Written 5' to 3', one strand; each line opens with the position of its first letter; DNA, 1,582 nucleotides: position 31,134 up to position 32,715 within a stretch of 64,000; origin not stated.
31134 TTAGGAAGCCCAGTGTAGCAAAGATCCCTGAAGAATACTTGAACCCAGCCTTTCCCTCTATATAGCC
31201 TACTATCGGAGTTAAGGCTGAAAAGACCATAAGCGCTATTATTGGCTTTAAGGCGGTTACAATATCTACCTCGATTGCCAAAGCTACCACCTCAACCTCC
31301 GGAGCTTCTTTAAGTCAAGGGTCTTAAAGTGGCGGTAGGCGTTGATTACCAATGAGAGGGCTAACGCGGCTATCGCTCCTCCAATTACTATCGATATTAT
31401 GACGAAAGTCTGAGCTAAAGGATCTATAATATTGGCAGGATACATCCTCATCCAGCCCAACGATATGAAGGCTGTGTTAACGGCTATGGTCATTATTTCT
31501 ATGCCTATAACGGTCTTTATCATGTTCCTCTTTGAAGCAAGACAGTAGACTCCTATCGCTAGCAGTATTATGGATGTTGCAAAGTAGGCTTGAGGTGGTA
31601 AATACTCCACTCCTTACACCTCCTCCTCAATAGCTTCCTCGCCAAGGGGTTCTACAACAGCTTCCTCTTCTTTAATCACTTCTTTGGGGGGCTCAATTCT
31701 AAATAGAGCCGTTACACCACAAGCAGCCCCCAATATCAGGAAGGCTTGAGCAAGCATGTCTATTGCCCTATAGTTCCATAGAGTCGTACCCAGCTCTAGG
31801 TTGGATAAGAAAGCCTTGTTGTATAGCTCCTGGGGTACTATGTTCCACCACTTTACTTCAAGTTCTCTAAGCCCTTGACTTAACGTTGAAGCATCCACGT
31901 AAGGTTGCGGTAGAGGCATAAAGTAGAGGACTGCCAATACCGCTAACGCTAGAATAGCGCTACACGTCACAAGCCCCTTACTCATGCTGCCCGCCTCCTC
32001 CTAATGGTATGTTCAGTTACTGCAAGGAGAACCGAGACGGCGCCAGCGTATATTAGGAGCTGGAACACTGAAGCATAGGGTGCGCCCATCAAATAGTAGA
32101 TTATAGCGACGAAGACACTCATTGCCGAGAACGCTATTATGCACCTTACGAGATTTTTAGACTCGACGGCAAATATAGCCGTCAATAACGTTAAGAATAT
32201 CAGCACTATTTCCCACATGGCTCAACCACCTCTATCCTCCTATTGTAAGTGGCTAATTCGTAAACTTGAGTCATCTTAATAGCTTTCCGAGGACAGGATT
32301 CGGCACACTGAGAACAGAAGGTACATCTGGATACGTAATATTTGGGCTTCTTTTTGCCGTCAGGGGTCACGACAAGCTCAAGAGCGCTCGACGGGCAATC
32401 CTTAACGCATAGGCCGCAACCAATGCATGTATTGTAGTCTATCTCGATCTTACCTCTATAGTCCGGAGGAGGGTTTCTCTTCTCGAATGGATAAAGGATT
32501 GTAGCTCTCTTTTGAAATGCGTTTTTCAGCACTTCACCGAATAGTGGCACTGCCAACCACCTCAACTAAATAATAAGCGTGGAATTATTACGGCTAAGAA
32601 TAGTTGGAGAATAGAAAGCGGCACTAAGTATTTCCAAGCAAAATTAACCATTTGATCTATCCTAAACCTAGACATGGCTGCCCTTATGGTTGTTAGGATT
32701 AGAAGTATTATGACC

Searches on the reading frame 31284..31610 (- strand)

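Call 40: search_protein_families(library=pfam, proteins=[window:31284-31610:-], max_evalue=0.0001)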
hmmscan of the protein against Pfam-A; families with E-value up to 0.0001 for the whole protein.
window:31284-31610:- (108 aa): 1 family
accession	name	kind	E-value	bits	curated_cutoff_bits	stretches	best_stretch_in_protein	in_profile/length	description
PF00420.29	Oxidored_q2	-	8.6e-23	80.3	26.1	1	9-108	2-95/95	NADH-ubiquinone/plastoquinone oxidoreductase chain 4L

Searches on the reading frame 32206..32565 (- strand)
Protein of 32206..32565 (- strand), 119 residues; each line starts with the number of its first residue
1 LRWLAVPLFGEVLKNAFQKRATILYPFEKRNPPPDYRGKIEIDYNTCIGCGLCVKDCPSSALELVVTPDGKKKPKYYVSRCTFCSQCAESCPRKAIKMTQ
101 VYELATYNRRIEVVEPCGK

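Call 40: search_protein_families(library=pfam, proteins=[window:32206-32565:-], max_evalue=0.0001)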
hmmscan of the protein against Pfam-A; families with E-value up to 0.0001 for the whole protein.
window:32206-32565:- (119 aa): 11 families
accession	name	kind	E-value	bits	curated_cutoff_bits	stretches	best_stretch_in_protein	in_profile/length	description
PF12838.12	Fer4_7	-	1.7e-14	54.4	27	2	46-95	1-52/52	4Fe-4S dicluster domain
PF00037.32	Fer4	-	7e-14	51.4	21.1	2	40-62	1-23/24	4Fe-4S binding domain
PF13187.11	Fer4_9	-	5.5e-12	46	27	1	47-96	2-52/52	4Fe-4S dicluster domain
PF14697.11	Fer4_21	-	4.2e-11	43.3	35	1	41-98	2-59/59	4Fe-4S dicluster domain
PF13237.11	Fer4_10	-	1.6e-10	41.2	25.5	1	39-92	1-53/53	4Fe-4S dicluster domain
PF12837.12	Fer4_6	-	3.9e-10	39.6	25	1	39-61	1-23/24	4Fe-4S binding domain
PF13484.11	Fer4_16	-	3.9e-09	37.6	30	0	80-101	1-23/66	4Fe-4S double cluster binding domain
PF12797.12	Fer4_2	-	2.3e-08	33.9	24.5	1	39-59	2-22/22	4Fe-4S binding domain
PF12800.12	Fer4_4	-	1.6e-06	28.4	24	0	45-58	2-15/17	4Fe-4S binding domain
PF13183.11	Fer4_8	-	1.8e-05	25.6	27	0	45-94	3-67/68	4Fe-4S dicluster domain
PF13534.11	Fer4_17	-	5e-05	24.2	22.2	0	43-59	42-58/61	4Fe-4S dicluster domain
